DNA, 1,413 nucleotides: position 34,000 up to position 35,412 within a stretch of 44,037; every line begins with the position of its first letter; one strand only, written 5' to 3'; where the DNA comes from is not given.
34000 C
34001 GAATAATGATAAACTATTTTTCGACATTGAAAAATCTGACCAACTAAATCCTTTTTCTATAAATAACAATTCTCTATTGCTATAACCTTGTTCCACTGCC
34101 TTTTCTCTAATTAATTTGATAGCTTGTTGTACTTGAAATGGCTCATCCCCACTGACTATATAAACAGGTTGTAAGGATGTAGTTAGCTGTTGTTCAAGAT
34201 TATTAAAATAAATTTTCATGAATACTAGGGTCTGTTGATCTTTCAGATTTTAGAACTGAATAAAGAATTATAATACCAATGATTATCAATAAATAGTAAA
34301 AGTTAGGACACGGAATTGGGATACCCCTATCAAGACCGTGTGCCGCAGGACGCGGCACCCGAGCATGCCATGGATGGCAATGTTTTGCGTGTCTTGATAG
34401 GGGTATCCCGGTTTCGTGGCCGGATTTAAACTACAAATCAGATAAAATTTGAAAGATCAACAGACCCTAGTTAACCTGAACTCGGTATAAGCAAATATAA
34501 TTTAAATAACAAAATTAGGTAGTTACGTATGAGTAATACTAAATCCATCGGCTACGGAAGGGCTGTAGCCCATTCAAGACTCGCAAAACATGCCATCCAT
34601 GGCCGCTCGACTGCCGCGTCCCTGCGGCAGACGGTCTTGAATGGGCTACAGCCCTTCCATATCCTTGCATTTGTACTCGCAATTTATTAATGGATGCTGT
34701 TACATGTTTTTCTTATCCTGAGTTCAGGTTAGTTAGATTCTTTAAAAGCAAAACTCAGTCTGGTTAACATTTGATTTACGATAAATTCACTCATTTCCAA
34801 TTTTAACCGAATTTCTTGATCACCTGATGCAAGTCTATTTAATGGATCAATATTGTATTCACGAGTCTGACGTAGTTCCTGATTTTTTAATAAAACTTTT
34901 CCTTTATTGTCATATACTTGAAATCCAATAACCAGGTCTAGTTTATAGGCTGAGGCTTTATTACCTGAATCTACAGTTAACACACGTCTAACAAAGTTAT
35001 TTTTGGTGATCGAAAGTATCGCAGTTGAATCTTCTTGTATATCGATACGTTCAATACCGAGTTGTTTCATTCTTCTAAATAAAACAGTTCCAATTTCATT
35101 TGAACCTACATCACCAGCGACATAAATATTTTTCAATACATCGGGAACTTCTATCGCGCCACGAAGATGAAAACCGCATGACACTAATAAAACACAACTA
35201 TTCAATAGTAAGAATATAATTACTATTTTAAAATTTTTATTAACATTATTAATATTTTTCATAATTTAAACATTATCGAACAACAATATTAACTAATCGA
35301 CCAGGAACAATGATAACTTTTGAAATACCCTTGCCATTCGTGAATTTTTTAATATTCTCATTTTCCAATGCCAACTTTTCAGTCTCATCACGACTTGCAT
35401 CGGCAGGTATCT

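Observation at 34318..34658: Type A and type B elements share a ~68-bp GC-rich core in opposite orientation, with one compensatory stem change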

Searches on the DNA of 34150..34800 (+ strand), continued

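Call 53: search_with_rna_model(model_id=R1, sources=[L107, L108, L109, L110, L111, L112, L113, L114, L115, L116, L117, L118, L119, L120, L121, L122, L123, L124, L125, L126, L127, L128, L129, L130, L131, L132, L133, L134, L135, L136, L137, L138, L139, L140, L141, L142, L143, L144, L145, L146, L147, L148, L149, L150, L151, L152, L153, L154, L155, L156, L157, L158, L159, L160, L161, L162, L163, L164, L165, L166, L167, L168, L169, L170, L171, L172, L173, L174, L175, L176, L177, L178, L179, L180, L181, L182, L183, L184, L185, L186], max_evalue=0.0001)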
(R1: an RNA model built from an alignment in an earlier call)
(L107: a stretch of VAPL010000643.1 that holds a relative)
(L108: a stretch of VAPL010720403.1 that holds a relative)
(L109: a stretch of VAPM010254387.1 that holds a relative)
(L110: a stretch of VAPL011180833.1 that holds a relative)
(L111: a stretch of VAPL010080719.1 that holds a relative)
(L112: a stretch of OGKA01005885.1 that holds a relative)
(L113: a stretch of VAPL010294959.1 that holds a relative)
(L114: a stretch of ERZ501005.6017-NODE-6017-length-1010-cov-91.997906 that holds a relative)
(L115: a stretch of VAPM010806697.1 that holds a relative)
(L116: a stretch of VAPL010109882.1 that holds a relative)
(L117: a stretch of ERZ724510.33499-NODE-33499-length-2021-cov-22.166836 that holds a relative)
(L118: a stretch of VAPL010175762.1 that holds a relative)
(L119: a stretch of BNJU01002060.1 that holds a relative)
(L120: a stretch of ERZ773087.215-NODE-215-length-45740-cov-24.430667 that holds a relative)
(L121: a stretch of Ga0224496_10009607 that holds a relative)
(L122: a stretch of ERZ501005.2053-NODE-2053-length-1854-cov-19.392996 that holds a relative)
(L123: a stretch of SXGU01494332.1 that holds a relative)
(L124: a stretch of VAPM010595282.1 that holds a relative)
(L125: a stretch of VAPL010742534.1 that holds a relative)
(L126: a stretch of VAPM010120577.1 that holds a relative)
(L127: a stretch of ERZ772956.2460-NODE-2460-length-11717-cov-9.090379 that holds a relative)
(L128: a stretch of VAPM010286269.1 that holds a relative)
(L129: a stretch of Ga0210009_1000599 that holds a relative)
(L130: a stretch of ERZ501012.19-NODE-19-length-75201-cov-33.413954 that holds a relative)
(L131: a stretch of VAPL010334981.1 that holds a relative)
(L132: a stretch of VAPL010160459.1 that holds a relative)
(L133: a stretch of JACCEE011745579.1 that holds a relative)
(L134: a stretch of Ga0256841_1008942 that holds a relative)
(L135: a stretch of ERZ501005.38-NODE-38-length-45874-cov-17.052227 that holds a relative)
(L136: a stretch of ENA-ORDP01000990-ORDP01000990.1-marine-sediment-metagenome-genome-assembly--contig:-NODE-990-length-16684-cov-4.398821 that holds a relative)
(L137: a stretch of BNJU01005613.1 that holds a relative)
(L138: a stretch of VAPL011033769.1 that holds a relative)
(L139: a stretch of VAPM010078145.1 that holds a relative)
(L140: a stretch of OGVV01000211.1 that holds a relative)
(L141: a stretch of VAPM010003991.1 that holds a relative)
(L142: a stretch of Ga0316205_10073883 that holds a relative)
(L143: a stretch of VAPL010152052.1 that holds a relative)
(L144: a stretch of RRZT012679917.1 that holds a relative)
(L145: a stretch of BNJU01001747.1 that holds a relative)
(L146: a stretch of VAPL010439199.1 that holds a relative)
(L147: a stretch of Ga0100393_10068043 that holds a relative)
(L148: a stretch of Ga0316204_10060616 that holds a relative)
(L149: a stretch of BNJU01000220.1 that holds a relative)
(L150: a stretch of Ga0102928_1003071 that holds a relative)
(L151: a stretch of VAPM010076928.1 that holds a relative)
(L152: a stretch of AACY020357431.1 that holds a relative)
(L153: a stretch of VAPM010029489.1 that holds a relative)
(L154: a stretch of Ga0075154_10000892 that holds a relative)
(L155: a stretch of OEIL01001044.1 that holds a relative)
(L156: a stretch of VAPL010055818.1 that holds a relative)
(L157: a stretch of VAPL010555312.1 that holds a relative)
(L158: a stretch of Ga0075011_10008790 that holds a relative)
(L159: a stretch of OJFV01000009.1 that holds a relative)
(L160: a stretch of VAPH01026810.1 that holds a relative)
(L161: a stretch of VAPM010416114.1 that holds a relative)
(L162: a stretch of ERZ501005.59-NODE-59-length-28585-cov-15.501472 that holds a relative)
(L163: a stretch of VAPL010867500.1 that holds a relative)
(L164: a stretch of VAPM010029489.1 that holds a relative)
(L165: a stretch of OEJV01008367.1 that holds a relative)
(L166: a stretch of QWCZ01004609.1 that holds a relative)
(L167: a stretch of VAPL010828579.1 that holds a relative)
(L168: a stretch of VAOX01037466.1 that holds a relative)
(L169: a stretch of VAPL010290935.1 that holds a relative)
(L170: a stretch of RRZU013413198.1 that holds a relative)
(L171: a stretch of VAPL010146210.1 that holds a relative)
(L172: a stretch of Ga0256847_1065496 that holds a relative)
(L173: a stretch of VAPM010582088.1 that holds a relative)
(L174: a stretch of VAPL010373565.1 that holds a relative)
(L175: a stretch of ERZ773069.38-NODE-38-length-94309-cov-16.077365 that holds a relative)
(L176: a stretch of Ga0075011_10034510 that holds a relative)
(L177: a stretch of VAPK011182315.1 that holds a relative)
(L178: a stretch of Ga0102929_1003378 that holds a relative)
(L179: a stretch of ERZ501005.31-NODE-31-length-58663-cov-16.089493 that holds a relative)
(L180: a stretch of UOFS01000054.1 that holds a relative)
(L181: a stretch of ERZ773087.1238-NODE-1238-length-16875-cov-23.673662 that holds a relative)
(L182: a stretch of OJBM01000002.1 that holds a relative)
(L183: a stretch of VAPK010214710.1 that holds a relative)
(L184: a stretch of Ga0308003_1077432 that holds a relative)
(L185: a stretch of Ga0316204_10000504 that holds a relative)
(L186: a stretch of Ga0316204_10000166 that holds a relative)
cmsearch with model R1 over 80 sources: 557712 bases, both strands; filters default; matches with E-value up to 0.0001: 13.
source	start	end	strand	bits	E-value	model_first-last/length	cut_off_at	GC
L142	1188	1326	-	112.4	4e-28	1-135/135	no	0.52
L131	4792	4927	-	110.3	1.5e-27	1-135/135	no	0.54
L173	3134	3269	+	108.6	4.5e-27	1-135/135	no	0.54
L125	2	133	-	107.4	9.6e-27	1-135/135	no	0.52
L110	8869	9004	+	92.4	1.5e-22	1-135/135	no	0.47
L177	5476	5611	+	92.4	1.5e-22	1-135/135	no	0.47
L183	7355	7493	-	82.8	7.5e-20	1-135/135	no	0.5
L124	6945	7051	+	77.8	1.9e-18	1-107/135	3'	0.6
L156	80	209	+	53.1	1.5e-11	1-135/135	no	0.42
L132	64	178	+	41.9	2e-08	1-135/135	no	0.57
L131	4797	4932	+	36.9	5.1e-07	1-135/135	no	0.54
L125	3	138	+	33.1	6.1e-06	1-135/135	no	0.52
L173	3129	3264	-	32.1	1.1e-05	1-135/135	no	0.54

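Call 63: search_with_rna_model(model_id=R1, sources=[window, L021, L025, L029, L055, L061, L036, L080, L084, L010, L013, L028, L050, L068, L110, L131, L142, L173, L183, L026, L016, L043, L087, L070, L003, L094, L079], max_evalue=1e-15, make_alignment=true)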
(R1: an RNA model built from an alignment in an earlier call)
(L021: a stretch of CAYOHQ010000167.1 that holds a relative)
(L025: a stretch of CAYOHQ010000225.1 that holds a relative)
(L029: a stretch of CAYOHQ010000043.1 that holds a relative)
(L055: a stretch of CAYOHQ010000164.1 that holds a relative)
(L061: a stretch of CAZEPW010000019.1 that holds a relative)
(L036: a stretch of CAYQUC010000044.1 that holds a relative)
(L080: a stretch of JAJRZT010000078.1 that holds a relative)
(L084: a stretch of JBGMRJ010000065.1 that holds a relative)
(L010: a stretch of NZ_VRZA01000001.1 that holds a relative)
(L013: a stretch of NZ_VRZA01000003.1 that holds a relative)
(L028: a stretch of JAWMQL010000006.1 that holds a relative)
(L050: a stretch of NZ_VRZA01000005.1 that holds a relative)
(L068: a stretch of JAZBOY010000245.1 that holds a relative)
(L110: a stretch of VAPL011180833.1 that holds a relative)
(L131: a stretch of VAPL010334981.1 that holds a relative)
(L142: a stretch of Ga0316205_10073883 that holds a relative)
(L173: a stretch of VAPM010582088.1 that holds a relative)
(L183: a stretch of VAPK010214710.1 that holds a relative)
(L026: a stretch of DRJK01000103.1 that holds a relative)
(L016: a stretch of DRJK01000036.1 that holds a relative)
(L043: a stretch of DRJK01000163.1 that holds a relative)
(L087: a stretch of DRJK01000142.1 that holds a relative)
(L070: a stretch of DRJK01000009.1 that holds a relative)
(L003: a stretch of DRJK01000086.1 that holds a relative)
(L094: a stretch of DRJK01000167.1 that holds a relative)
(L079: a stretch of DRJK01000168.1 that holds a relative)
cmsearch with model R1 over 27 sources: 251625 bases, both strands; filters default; matches with E-value up to 1e-15: 37.
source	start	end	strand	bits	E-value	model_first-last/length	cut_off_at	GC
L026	2967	3100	+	152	1.5e-39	1-135/135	no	0.57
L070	2241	2376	+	146.9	4.1e-38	1-135/135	no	0.54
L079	7309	7442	+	146.3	5.8e-38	1-135/135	no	0.57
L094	1447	1580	+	143.4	3.9e-37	1-135/135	no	0.6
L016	7399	7534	-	142.7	6e-37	1-135/135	no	0.58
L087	7410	7545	-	139.2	5.8e-36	1-135/135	no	0.55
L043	5252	5385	+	138.1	1.2e-35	1-135/135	no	0.53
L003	3209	3342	+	135.6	5.7e-35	1-135/135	no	0.56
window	34537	34672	-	129.4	3.1e-33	1-135/135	no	0.55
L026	5914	6047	+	129.3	3.5e-33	1-135/135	no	0.54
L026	1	119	-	128.7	5e-33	1-120/135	3'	0.57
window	39725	39860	-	127.2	1.3e-32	1-135/135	no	0.54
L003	262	395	-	126.9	1.6e-32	1-135/135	no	0.57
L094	5607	5742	+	126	2.8e-32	1-135/135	no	0.57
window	34298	34434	+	125.6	3.7e-32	1-135/135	no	0.53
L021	6154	6290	-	125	5.3e-32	1-135/135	no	0.53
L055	4927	5063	+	124.8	6.2e-32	1-135/135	no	0.5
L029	4873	5009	-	123.9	1.1e-31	1-135/135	no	0.53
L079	1610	1745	-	123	1.9e-31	1-135/135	no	0.57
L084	1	133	+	121.3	5.7e-31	4-135/135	5'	0.55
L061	6508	6645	+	120.7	8.4e-31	1-135/135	no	0.51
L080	6224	6361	+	118.2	4.4e-30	1-135/135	no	0.54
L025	2756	2892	-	113.4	9.2e-29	1-135/135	no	0.51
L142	1188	1326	-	112.4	1.8e-28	1-135/135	no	0.52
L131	4792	4927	-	110.3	7e-28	1-135/135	no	0.54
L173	3134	3269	+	108.6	2e-27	1-135/135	no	0.54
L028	5573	5709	+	100.5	3.8e-25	1-135/135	no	0.67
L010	6656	6796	-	95.5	9.6e-24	1-135/135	no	0.7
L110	8869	9004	+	92.4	6.8e-23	1-135/135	no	0.47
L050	4774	4914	+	92.4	7.1e-23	1-135/135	no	0.7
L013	7392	7530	-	92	9e-23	1-135/135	no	0.63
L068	5862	6001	+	88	1.1e-21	1-135/135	no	0.69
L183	7355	7493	-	82.8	3.4e-20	1-135/135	no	0.5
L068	5673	5814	-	82.5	4.1e-20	1-135/135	no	0.68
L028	5414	5546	-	77.2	1.3e-18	1-135/135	no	0.63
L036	1849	1974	-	71.5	4.9e-17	1-135/135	no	0.53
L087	5842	5932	+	69.6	1.6e-16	1-135/135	no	0.51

Alignment A2: 37 matches aligned to the model, 154 columns, each read 5' to 3' on its own strand. Consensus structure (alignment columns), stored with it:
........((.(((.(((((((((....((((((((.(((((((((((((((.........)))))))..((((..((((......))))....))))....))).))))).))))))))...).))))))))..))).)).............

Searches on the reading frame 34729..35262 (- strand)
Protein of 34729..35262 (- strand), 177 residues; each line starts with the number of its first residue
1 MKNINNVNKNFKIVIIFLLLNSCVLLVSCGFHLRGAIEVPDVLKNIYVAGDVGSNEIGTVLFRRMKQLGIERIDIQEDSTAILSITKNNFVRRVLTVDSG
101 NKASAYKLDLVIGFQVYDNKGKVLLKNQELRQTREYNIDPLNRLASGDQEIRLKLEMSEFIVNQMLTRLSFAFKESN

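Call 13: find_encoding_contigs(protein=window:34729-35262:-, flank=10000, max_places=6)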
Protein window:34729-35262:- (177 aa): no gene with exactly this product is on record in the collection.

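Call 14: search_protein_families(library=pfam, proteins=[window:34729-35262:-])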
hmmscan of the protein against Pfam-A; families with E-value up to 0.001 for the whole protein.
window:34729-35262:- (177 aa): 1 family
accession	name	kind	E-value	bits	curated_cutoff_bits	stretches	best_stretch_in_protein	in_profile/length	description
PF04390.17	LptE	-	3.5e-08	34.6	23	1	44-169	2-118/118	Lipopolysaccharide-assembly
